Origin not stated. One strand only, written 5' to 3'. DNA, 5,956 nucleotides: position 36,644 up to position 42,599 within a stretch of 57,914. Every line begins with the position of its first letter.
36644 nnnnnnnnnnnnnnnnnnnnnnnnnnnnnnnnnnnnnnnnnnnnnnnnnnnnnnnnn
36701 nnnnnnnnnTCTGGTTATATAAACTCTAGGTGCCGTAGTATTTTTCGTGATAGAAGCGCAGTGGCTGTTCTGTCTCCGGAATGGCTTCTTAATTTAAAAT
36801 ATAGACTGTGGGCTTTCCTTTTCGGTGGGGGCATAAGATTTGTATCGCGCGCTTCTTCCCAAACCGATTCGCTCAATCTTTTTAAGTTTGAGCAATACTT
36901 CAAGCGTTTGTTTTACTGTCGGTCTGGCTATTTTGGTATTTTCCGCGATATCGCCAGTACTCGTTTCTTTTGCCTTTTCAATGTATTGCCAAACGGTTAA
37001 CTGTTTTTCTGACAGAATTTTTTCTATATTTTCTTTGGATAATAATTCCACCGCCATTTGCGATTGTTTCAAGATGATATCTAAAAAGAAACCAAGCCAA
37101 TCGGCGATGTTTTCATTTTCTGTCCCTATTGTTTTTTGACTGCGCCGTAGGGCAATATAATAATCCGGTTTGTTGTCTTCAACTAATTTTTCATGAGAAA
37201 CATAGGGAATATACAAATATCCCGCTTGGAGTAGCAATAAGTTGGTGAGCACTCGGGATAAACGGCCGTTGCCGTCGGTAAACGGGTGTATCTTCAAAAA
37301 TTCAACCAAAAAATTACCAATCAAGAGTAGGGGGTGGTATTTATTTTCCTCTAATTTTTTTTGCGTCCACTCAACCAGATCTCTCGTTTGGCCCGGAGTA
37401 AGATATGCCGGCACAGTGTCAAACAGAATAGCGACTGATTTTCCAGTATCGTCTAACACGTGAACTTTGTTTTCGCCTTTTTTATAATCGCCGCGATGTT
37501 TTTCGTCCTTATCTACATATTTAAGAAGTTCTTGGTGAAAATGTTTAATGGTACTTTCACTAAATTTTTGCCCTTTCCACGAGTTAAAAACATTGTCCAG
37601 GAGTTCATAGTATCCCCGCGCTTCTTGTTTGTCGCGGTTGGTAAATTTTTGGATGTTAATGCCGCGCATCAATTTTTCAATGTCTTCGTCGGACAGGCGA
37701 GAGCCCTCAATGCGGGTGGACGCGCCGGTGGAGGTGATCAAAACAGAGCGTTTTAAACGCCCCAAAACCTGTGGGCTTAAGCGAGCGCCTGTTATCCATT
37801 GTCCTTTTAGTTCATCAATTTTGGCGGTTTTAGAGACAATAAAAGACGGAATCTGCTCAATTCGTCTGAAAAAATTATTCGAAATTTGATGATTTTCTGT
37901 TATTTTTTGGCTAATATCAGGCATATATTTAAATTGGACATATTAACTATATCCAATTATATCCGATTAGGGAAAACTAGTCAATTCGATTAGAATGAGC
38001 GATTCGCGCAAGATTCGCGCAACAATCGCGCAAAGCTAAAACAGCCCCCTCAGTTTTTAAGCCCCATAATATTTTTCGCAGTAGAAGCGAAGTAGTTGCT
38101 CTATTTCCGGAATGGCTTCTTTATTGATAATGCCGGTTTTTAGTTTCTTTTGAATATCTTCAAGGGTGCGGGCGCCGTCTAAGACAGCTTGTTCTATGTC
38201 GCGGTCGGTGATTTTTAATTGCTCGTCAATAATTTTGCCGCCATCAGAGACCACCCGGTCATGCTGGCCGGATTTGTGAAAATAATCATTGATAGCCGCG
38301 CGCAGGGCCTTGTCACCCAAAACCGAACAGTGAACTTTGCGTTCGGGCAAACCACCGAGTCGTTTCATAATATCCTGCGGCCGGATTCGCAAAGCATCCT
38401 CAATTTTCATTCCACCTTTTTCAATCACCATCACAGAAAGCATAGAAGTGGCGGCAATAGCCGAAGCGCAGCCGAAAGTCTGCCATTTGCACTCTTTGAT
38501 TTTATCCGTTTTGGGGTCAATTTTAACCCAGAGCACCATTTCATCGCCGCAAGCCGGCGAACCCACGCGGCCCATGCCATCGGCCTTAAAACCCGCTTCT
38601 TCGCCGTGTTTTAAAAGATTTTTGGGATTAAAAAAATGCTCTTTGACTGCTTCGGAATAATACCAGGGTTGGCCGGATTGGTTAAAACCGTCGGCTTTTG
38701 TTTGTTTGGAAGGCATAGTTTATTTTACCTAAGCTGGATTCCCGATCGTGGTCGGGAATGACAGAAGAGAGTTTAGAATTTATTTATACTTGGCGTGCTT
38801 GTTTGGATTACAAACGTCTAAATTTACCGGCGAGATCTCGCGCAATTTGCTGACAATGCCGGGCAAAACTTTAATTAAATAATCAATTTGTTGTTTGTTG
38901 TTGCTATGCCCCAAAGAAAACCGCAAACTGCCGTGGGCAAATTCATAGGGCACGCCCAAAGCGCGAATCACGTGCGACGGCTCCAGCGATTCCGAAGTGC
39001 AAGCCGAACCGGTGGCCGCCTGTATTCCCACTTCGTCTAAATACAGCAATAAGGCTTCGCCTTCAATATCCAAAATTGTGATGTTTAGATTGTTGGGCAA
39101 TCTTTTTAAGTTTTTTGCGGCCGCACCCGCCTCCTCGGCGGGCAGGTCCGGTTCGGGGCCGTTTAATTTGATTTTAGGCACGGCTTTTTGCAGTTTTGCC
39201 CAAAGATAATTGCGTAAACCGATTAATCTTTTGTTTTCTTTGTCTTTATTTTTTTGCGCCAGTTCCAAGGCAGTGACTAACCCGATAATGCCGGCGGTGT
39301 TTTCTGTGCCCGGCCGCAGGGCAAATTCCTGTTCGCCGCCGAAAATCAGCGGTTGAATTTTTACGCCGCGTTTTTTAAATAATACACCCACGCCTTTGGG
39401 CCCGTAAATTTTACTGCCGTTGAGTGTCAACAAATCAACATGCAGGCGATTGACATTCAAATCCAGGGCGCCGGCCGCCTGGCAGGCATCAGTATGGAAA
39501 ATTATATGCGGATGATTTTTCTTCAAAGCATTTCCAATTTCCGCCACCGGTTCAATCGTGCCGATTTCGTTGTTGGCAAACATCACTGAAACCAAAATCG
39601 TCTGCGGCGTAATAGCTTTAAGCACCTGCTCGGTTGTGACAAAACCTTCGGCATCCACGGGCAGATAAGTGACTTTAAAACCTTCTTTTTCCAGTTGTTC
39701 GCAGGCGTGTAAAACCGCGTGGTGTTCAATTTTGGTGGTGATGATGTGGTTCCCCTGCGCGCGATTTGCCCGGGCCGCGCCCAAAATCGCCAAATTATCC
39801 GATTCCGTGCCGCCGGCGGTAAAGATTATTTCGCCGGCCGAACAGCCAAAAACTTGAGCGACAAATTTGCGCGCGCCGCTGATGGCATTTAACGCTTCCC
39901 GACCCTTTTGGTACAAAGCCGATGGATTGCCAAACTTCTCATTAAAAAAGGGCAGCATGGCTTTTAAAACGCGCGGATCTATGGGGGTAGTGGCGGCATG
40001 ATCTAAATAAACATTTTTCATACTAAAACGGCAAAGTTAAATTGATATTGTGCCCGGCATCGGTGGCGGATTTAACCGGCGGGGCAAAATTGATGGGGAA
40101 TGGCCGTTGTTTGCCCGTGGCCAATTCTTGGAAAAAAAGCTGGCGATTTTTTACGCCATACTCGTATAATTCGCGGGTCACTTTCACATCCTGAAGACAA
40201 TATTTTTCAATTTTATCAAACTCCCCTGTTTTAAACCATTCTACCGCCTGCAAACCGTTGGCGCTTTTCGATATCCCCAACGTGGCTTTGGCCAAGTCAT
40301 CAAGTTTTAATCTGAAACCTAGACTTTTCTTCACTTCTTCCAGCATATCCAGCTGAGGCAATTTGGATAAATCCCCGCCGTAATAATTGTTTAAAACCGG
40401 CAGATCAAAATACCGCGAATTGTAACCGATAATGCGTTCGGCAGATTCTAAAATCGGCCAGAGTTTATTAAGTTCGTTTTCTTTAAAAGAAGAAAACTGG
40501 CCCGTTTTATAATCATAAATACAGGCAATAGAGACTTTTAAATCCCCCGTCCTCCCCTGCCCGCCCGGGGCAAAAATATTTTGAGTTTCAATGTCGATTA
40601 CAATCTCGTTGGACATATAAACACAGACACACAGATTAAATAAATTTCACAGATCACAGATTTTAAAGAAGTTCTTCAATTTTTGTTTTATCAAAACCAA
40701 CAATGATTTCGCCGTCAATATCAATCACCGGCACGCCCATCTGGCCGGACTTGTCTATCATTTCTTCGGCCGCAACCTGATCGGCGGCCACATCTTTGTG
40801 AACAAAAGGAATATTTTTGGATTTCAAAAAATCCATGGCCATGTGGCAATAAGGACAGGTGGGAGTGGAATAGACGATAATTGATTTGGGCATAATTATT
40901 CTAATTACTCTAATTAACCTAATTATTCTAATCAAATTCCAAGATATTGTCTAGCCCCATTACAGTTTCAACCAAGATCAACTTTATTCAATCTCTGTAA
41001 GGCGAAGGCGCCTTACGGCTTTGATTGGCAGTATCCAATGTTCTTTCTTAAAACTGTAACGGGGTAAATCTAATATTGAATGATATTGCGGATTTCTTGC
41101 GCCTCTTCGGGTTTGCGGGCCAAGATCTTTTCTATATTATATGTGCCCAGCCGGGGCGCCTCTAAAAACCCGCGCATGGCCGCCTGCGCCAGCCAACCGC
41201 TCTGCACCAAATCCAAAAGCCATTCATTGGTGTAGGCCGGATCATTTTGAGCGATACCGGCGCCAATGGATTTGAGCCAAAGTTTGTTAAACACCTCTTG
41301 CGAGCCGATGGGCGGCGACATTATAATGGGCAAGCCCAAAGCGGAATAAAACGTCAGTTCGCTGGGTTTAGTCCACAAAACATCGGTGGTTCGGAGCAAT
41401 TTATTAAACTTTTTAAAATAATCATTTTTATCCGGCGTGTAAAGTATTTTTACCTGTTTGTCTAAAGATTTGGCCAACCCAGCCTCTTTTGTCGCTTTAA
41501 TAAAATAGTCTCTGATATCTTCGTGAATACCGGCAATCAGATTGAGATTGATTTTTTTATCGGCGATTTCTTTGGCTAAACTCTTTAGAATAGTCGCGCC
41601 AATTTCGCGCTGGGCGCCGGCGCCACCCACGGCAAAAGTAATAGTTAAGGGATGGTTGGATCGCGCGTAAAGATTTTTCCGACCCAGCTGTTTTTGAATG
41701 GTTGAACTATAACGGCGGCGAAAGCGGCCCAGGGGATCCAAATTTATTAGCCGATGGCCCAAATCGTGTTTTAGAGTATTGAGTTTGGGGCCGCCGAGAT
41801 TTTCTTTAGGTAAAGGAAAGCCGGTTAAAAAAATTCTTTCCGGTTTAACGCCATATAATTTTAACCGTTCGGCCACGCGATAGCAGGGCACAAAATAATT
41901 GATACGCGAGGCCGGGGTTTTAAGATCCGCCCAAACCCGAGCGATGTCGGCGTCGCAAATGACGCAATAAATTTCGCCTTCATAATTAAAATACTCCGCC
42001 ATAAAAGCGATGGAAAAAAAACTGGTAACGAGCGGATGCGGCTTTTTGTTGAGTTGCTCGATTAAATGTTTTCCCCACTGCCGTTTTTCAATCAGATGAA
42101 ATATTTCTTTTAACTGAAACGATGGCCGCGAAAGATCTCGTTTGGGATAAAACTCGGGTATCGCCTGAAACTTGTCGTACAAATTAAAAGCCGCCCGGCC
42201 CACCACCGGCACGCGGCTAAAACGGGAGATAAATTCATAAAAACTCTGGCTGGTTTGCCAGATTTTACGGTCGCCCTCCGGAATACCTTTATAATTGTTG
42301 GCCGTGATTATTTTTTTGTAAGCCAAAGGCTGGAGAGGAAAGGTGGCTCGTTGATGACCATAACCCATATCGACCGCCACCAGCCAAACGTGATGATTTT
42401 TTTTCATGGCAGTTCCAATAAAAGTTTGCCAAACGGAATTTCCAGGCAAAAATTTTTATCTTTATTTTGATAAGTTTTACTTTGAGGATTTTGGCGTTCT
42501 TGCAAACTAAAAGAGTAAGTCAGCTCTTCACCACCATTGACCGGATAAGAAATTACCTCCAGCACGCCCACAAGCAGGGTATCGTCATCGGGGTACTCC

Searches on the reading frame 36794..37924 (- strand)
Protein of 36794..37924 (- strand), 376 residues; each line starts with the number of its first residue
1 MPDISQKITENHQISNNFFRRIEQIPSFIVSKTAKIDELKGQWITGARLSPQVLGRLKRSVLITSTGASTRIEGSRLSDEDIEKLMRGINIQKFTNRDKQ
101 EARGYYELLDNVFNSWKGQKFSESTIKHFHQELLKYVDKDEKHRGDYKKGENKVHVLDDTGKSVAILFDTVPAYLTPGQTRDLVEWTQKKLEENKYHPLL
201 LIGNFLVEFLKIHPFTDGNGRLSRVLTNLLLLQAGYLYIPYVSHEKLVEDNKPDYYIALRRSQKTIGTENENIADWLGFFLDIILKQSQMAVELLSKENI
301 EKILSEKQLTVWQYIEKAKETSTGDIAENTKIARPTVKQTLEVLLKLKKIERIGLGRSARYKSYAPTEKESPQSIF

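Call 51: search_protein_families(library=pfam, proteins=[window:36794-37924:-], max_evalue=0.001)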
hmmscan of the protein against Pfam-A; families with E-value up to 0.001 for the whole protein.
window:36794-37924:- (376 aa): 2 families
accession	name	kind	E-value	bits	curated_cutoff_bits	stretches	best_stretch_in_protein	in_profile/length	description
PF02661.23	Fic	-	1.3e-14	55.2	24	1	121-231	2-93/93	Fic/DOC family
PF22168.2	DIP2311-like_C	-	0.00028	21.5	27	1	321-362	20-61/63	Transcriptional regulator DIP2311-like, C-terminal domain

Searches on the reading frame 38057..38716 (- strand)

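Call 51: search_protein_families(library=pfam, proteins=[window:38057-38716:-], max_evalue=0.001)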
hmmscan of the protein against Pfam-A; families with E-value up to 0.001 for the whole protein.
window:38057-38716:- (219 aa): 2 families
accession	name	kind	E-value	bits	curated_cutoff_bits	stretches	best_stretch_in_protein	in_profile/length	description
PF01592.21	NifU_N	-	6.1e-39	133.5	22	1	20-149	2-124/127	NifU-like N terminal domain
PF04324.20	Fer2_BFD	-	0.00072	20.3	26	0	168-195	7-34/50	BFD-like [2Fe-2S] binding domain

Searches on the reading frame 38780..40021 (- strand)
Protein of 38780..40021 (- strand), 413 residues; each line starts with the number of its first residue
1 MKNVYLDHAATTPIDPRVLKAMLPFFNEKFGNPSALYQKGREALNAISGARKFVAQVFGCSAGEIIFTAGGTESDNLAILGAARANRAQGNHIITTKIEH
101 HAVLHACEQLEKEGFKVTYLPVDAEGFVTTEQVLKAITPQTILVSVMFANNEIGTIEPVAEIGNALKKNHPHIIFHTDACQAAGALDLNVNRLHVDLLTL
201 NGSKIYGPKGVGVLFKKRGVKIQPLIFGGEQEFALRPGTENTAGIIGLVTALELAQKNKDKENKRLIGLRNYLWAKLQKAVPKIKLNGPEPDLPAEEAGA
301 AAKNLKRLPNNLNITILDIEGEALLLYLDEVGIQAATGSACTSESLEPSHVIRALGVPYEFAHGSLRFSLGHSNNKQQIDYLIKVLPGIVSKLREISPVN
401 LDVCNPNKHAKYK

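Call 51: search_protein_families(library=pfam, proteins=[window:38780-40021:-], max_evalue=0.001)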
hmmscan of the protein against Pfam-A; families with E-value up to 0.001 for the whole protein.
window:38780-40021:- (413 aa): 2 families
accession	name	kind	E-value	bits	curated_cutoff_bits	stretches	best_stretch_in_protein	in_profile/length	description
PF00266.25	Aminotran_5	-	1e-75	255.5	21.5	1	4-382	1-371/371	Aminotransferase class-V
PF01212.27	Beta_elim_lyase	-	0.0003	20.7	27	1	54-186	41-176/288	Beta-eliminating lyase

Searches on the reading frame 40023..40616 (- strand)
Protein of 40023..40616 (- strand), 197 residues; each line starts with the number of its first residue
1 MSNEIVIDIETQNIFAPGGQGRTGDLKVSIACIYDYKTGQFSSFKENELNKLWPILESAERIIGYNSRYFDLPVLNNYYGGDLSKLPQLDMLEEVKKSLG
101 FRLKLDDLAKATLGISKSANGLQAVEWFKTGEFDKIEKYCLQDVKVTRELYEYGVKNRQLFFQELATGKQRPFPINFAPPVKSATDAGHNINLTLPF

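Call 50: search_protein_families(library=pfam, proteins=[window:40023-40616:-], max_evalue=0.001)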
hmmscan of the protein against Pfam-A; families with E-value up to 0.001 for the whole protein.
window:40023-40616:- (197 aa): 3 families
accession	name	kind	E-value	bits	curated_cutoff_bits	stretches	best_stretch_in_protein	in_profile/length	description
PF13482.12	RNase_H_2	-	1.4e-09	38.5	22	1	7-153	3-163/165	RNase_H superfamily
PF10108.15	DNA_pol_B_exo2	-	1.8e-06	28.2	24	0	90-147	107-166/213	Predicted 3'-5' exonuclease related to the exonuclease domain of PolB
PF01612.26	DNA_pol_A_exo1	-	2.9e-06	27.6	23.6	1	4-152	22-166/173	3'-5' exonuclease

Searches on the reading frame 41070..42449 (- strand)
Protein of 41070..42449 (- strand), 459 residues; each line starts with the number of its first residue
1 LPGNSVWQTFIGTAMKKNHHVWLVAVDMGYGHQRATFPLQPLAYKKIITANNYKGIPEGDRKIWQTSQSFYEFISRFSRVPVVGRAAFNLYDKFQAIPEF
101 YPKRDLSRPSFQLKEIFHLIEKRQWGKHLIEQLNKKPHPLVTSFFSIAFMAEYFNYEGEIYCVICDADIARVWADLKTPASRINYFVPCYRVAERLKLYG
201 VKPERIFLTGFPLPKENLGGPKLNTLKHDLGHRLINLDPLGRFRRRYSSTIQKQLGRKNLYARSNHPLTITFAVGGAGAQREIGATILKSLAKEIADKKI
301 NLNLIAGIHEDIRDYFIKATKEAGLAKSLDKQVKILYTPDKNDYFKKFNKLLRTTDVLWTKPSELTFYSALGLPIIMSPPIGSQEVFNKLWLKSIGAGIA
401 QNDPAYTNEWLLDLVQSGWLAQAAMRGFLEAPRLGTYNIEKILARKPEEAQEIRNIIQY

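Call 50: search_protein_families(library=pfam, proteins=[window:41070-42449:-], max_evalue=0.001)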
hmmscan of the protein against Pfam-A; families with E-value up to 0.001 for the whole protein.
window:41070-42449:- (459 aa): 1 family
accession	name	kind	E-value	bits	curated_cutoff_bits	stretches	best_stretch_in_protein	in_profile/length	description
PF22053.2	DUF6938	-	1.3e-16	61.4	27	2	261-323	31-93/236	Domain of unknown function (DUF6938)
